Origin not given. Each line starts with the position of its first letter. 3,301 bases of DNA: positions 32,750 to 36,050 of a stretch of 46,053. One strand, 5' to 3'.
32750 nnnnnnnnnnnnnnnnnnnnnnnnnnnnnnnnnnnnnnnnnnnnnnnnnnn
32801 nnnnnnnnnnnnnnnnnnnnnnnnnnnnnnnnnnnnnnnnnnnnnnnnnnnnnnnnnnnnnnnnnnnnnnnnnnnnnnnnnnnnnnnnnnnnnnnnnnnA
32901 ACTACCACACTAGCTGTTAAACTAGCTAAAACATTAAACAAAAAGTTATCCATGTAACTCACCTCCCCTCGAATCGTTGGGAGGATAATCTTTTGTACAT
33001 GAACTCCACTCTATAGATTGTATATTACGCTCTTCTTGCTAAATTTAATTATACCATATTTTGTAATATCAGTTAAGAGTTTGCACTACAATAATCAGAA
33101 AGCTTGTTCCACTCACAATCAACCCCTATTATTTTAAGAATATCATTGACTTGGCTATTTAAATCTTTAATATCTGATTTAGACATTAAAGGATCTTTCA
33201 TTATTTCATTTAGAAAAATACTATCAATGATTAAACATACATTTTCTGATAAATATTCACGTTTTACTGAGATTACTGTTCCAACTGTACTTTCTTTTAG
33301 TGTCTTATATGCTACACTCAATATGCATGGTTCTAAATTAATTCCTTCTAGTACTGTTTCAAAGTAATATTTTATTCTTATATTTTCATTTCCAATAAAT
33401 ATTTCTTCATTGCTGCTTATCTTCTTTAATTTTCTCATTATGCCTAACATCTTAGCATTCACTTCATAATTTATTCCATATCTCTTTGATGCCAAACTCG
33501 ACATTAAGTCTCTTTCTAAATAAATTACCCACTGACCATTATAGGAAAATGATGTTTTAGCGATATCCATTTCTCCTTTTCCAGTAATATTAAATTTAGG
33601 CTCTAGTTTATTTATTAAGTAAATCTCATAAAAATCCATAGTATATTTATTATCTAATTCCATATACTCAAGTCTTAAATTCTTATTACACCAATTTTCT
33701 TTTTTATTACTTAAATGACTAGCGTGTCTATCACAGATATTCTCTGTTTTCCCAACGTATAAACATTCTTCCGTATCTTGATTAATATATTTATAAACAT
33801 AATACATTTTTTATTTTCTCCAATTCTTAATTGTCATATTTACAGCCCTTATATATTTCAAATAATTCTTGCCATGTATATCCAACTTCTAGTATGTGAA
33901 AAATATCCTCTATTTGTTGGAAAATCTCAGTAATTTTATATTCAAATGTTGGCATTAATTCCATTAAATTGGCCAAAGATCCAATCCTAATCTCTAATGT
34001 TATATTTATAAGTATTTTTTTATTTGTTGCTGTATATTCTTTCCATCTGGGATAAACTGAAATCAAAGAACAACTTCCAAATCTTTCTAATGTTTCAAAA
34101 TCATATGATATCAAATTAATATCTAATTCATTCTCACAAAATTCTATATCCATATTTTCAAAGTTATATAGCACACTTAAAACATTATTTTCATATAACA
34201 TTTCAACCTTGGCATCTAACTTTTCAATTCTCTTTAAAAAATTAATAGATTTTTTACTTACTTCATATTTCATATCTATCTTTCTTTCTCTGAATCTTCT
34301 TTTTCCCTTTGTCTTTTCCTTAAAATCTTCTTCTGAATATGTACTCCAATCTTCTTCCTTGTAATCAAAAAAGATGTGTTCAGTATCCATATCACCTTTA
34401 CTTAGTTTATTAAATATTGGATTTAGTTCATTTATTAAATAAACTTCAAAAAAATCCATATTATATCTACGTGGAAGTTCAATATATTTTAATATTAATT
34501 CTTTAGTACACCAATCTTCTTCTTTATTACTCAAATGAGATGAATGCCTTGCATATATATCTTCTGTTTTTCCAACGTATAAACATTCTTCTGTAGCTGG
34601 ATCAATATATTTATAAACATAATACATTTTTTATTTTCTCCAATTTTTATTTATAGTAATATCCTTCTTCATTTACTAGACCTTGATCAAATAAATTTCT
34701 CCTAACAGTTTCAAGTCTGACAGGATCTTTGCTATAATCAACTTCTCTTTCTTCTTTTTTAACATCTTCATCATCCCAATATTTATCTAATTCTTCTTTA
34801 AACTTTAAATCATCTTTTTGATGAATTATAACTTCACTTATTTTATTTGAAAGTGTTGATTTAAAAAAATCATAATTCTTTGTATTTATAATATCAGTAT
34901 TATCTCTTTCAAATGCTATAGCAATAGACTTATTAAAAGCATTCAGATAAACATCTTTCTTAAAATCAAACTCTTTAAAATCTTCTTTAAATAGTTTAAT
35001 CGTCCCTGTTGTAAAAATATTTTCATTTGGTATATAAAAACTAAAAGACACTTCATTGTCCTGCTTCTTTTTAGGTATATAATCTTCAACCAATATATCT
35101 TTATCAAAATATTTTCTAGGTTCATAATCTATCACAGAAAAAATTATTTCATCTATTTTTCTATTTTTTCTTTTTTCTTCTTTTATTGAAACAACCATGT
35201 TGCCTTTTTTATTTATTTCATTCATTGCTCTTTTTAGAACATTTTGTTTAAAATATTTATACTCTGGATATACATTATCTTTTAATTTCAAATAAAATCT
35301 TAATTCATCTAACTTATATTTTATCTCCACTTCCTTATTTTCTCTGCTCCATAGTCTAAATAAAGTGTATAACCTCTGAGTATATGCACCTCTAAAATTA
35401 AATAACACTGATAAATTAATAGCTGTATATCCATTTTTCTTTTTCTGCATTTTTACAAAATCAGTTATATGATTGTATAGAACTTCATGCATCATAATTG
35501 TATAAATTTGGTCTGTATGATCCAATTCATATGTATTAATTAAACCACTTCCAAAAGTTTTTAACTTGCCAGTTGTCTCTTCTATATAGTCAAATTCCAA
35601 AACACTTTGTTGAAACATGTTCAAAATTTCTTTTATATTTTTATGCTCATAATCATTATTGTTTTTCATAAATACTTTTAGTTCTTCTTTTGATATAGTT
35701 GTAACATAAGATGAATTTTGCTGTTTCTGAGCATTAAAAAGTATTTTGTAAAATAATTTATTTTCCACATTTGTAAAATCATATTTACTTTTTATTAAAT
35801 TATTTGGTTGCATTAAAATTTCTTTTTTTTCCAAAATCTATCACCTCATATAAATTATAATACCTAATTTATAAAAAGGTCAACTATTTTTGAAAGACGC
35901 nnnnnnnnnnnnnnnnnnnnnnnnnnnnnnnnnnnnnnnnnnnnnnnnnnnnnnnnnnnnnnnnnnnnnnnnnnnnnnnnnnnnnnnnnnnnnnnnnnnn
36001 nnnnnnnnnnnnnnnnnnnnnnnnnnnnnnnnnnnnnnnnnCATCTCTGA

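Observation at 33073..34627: Tandem paralogous GIY-YIG proteins with divergent C-terminal domains inside the plasmid-maintenance block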

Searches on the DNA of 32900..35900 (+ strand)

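Call 6: search_dna_similar(query=window:32900-35900:+, collection=phages, mode=near)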
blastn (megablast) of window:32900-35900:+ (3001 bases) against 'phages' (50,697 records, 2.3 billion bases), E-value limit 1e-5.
Records with a match: 1; places in all: 1; records where one place covers at least 80% of the query: 0.
Best place of each record, by identity: 80-90% 1.
By first word of the organism name: Clostridioides 1.
By host as written in the record: Clostridioides difficile HGP05 1.
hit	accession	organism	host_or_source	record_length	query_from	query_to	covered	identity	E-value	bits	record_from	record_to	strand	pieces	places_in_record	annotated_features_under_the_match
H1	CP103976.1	Clostridioides phage HGP05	Clostridioides difficile HGP05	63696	1033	1728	23%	84.4%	0e+0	682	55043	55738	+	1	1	record has no annotation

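Call 7: search_dna_similar(query=window:32900-35900:+, collection=plasmids, mode=near)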
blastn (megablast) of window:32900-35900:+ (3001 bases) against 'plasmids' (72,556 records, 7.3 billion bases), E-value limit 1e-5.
Records with a match: 17; places in all: 29; records where one place covers at least 80% of the query: 13.
Best place of each record, by identity: >=99% 12; 95-99% 1; 90-95% 3; 80-90% 1.
By first word of the organism name: Clostridioides 17.
By predicted mobility (MOB-suite, as given by PLSDB): non-mobilizable 17.
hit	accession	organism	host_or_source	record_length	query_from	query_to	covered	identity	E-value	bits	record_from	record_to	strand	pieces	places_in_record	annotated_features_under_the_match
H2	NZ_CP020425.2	Clostridioides difficile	ATCC strain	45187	1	3001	100%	100.0%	0e+0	5537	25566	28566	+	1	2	replication initiation protein | GIY-YIG nuclease family protein (x2) | hypothetical protein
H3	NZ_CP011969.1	Clostridioides difficile ATCC 9689 = DSM 1296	Homo sapiens,cell culture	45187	1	3001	100%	100.0%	0e+0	5537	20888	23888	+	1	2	replication initiation protein | GIY-YIG nuclease family protein (x2) | hypothetical protein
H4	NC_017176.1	Clostridioides difficile BI1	Homo sapiens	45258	1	3001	100%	100.0%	0e+0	5537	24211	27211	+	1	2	replication initiation protein | GIY-YIG nuclease family protein (x2) | hypothetical protein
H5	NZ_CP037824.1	Clostridioides difficile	Homo sapiens,feces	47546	1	3001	100%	100.0%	0e+0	5537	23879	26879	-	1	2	replication initiation protein | GIY-YIG nuclease family protein (x2) | hypothetical protein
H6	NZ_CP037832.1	Clostridioides difficile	Homo sapiens,feces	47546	1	3001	100%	100.0%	0e+0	5537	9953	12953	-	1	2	replication initiation protein | GIY-YIG nuclease family protein (x2) | hypothetical protein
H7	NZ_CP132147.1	Clostridioides difficile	Homo sapiens,whole organism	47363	1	3001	100%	100.0%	0e+0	5537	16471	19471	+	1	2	replication initiation protein | GIY-YIG nuclease family protein (x2) | hypothetical protein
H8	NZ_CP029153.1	Clostridioides difficile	single cell,intestine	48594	1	3001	100%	99.2%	0e+0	5404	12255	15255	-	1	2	replication initiation protein | GIY-YIG nuclease family protein (x2) | hypothetical protein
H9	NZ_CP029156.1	Clostridioides difficile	single cell,intestine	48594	1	3001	100%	99.2%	0e+0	5404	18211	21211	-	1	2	replication initiation protein | GIY-YIG nuclease family protein (x2) | hypothetical protein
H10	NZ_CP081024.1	Clostridioides difficile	Homo sapiens,stool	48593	1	3001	100%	99.2%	0e+0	5404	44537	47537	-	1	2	replication initiation protein | GIY-YIG nuclease family protein (x2) | hypothetical protein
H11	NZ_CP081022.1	Clostridioides difficile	Homo sapiens,stool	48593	1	3001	100%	99.2%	0e+0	5404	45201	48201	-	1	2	replication initiation protein | GIY-YIG nuclease family protein (x2) | hypothetical protein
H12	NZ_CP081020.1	Clostridioides difficile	Homo sapiens,stool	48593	1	3001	100%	99.2%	0e+0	5404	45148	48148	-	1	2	replication initiation protein | GIY-YIG nuclease family protein (x2) | hypothetical protein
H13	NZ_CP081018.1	Clostridioides difficile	Homo sapiens,stool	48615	1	3001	100%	99.2%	0e+0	5404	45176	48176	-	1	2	replication initiation protein | GIY-YIG nuclease family protein (x2) | hypothetical protein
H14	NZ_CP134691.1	Clostridioides difficile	whole organism,horse faeces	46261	1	3001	82%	97.3%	0e+0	4154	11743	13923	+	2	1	replication initiation protein | GIY-YIG nuclease family protein | hypothetical protein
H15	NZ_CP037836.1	Clostridioides difficile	Homo sapiens,feces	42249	1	1728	38%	94.9%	0e+0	1802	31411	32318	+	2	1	GIY-YIG nuclease family protein | hypothetical protein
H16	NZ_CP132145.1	Clostridioides difficile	Homo sapiens,whole organism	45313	1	2140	20%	93.6%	4e-151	908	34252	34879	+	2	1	replication initiation protein | hypothetical protein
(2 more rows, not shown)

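Call 8: get_annotated_region(hit=H14, flank=4000)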
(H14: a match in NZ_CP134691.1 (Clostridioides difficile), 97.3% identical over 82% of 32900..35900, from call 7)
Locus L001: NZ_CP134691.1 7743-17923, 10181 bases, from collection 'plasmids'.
description: Clostridioides difficile strain J2_1 plasmid pJ21_1, complete sequence
organism: Clostridioides difficile (NCBI taxid 1496)
taxonomy: Bacteria; Bacillota; Clostridia; Peptostreptococcales; Peptostreptococcaceae; Clostridioides; Clostridioides difficile
host: -; source: whole organism,horse faeces; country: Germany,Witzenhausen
typing (MOB-suite, as given by PLSDB): non-mobilizable
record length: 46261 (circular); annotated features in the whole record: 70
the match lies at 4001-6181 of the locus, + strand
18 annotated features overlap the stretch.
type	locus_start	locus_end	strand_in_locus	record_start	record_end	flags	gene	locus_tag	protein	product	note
CDS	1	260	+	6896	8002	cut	-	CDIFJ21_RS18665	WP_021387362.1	DNA cytosine methyltransferase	-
CDS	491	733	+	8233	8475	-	-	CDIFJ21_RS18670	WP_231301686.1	BlaI/MecI/CopY family transcriptional regulator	GO:0045892 - negative regulation of DNA-templated transcription [Evidence IEA]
CDS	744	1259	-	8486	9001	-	-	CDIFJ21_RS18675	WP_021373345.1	hypothetical protein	-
CDS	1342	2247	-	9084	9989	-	-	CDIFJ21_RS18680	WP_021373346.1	ParM/StbA family protein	GO:0030541 - plasmid partitioning [Evidence IEA]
CDS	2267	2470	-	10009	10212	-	-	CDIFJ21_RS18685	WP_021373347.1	hypothetical protein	-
CDS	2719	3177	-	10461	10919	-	-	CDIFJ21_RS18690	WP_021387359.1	hypothetical protein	-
CDS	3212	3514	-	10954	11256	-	-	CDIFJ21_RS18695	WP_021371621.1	hypothetical protein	-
CDS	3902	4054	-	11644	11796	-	-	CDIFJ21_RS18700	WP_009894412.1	hypothetical protein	-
CDS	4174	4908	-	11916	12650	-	-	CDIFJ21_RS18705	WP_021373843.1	GIY-YIG nuclease family protein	-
CDS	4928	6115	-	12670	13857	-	-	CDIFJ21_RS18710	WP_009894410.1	replication initiation protein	GO:0006270 - DNA replication initiation [Evidence IEA]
CDS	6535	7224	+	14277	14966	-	-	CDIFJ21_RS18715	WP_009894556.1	HTH domain-containing protein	-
CDS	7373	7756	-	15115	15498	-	-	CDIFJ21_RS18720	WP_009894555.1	BlaI/MecI/CopY family transcriptional regulator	GO:0045892 - negative regulation of DNA-templated transcription [Evidence IEA]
CDS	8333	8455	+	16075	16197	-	-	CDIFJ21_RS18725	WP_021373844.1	hypothetical protein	-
CDS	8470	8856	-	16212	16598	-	-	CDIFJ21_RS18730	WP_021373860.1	helix-turn-helix domain-containing protein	-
CDS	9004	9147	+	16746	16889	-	-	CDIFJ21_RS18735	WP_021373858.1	hypothetical protein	-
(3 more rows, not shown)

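Call 9: get_annotated_region(hit=H15, flank=5000)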
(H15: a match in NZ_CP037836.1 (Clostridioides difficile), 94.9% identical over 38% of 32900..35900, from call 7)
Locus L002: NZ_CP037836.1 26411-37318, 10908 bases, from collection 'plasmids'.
description: Clostridioides difficile strain Cd7 plasmid pCd7_2, complete sequence
organism: Clostridioides difficile (NCBI taxid 1496)
taxonomy: Bacteria; Bacillota; Clostridia; Peptostreptococcales; Peptostreptococcaceae; Clostridioides; Clostridioides difficile
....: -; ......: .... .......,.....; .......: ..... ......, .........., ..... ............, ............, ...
typing (MOB-suite, as given by PLSDB): non-mobilizable
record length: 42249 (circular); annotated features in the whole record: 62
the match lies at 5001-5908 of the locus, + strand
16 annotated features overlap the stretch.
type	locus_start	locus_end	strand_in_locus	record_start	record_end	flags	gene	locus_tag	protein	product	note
CDS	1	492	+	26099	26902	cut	-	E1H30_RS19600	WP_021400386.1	N-acetylmuramoyl-L-alanine amidase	-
CDS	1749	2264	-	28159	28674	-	-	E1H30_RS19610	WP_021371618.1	hypothetical protein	-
CDS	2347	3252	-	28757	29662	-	-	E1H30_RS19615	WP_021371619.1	ParM/StbA family protein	GO:0030541 - plasmid partitioning [Evidence IEA]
CDS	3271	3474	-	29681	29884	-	-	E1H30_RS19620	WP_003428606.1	hypothetical protein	-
CDS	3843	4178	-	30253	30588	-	-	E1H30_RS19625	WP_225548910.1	hypothetical protein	-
CDS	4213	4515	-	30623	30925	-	-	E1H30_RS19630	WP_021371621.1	hypothetical protein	-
CDS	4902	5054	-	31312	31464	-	-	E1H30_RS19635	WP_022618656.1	hypothetical protein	-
CDS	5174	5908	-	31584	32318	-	-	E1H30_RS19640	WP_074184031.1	GIY-YIG nuclease family protein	-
CDS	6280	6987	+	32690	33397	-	-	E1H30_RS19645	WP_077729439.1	winged helix-turn-helix domain-containing protein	-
CDS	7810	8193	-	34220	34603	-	-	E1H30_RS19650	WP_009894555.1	BlaI/MecI/CopY family transcriptional regulator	GO:0045892 - negative regulation of DNA-templated transcription [Evidence IEA]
CDS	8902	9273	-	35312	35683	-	-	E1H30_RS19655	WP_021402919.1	helix-turn-helix transcriptional regulator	-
CDS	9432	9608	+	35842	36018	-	-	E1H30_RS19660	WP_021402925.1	hypothetical protein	-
CDS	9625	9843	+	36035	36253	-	-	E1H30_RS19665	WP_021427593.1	hypothetical protein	-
CDS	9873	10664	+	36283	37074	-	-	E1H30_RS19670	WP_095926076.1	helix-turn-helix domain-containing protein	-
CDS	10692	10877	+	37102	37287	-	-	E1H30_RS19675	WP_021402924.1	hypothetical protein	-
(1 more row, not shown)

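Call 10: get_annotated_region(hit=H16, flank=5000)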
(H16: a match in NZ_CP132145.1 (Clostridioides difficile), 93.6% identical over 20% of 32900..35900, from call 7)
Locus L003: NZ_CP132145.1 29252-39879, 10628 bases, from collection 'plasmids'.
description: Clostridioides difficile strain SC083-01-01 plasmid p830101_1, complete sequence
organism: Clostridioides difficile (NCBI taxid 1496)
taxonomy: Bacteria; Bacillota; Clostridia; Peptostreptococcales; Peptostreptococcaceae; Clostridioides; Clostridioides difficile
host: -; source: Homo sapiens,whole organism; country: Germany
typing (MOB-suite, as given by PLSDB): non-mobilizable
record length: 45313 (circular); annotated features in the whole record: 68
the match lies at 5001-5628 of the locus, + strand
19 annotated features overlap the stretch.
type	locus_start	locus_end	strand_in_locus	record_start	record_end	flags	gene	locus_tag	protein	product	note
CDS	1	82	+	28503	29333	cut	-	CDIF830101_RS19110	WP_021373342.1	N-acetylmuramoyl-L-alanine amidase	-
CDS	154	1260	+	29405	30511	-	-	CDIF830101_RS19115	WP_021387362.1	DNA cytosine methyltransferase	-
CDS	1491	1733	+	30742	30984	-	-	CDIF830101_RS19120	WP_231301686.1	BlaI/MecI/CopY family transcriptional regulator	GO:0045892 - negative regulation of DNA-templated transcription [Evidence IEA]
CDS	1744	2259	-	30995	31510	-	-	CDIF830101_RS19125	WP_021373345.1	hypothetical protein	-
CDS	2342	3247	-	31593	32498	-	-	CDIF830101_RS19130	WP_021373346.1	ParM/StbA family protein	GO:0030541 - plasmid partitioning [Evidence IEA]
CDS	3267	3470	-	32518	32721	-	-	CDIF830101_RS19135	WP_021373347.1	hypothetical protein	-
CDS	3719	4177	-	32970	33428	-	-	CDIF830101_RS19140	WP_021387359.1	hypothetical protein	-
CDS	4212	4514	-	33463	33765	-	-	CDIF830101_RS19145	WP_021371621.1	hypothetical protein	-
CDS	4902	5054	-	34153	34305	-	-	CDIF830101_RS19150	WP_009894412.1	hypothetical protein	-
CDS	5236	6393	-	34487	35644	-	-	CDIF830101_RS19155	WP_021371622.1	replication initiation protein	GO:0006270 - DNA replication initiation [Evidence IEA]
CDS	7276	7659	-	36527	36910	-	-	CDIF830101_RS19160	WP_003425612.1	BlaI/MecI/CopY family transcriptional regulator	GO:0045892 - negative regulation of DNA-templated transcription [Evidence IEA]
CDS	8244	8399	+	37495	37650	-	-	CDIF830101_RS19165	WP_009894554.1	hypothetical protein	-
CDS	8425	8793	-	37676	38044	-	-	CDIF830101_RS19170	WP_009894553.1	helix-turn-helix transcriptional regulator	-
CDS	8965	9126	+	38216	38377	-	-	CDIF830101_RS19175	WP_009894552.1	hypothetical protein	-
CDS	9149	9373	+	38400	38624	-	-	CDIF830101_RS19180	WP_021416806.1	hypothetical protein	-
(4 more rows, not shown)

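Call 76: search_dna_similar(query=L035:4400-6802:+, collection=plasmids, mode=distant, max_rows=10)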
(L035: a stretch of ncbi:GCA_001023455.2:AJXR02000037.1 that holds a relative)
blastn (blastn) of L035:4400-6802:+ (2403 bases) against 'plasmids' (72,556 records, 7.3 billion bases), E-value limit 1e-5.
Records with a match: 37; places in all: 40; records where one place covers at least 80% of the query: 0.
Best place of each record, by identity: 80-90% 7; 60-80% 30.
By first word of the organism name: Paraclostridium 20; Clostridioides 16; Glaesserella 1.
By predicted mobility (MOB-suite, as given by PLSDB): non-mobilizable 32; mobilizable 5.
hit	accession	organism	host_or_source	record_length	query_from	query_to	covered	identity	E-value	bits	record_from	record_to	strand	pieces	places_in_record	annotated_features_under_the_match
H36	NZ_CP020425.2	Clostridioides difficile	ATCC strain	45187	455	1821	40%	70.4%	2e-97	427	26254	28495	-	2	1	replication initiation protein | GIY-YIG nuclease family protein (x2)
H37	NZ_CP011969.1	Clostridioides difficile ATCC 9689 = DSM 1296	Homo sapiens,cell culture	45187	455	1821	40%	70.4%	2e-97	427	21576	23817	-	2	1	replication initiation protein | GIY-YIG nuclease family protein (x2)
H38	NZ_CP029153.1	Clostridioides difficile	single cell,intestine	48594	455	1821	40%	70.4%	2e-97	427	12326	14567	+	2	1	replication initiation protein | GIY-YIG nuclease family protein (x2)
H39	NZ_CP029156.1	Clostridioides difficile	single cell,intestine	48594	455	1821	40%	70.4%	2e-97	427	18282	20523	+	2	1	replication initiation protein | GIY-YIG nuclease family protein (x2)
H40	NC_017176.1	Clostridioides difficile BI1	Homo sapiens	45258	455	1821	40%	70.4%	2e-97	427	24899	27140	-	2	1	replication initiation protein | GIY-YIG nuclease family protein (x2)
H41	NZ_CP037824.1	Clostridioides difficile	Homo sapiens,feces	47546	455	1821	40%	70.4%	2e-97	427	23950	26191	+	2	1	replication initiation protein | GIY-YIG nuclease family protein (x2)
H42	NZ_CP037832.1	Clostridioides difficile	Homo sapiens,feces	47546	455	1821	40%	70.4%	2e-97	427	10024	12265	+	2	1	replication initiation protein | GIY-YIG nuclease family protein (x2)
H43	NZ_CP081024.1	Clostridioides difficile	Homo sapiens,stool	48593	455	1821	40%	70.4%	2e-97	427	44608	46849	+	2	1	replication initiation protein | GIY-YIG nuclease family protein (x2)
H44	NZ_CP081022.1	Clostridioides difficile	Homo sapiens,stool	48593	455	1821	40%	70.4%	2e-97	427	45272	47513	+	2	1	replication initiation protein | GIY-YIG nuclease family protein (x2)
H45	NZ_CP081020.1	Clostridioides difficile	Homo sapiens,stool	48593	455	1821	40%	70.4%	2e-97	427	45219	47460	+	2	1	replication initiation protein | GIY-YIG nuclease family protein (x2)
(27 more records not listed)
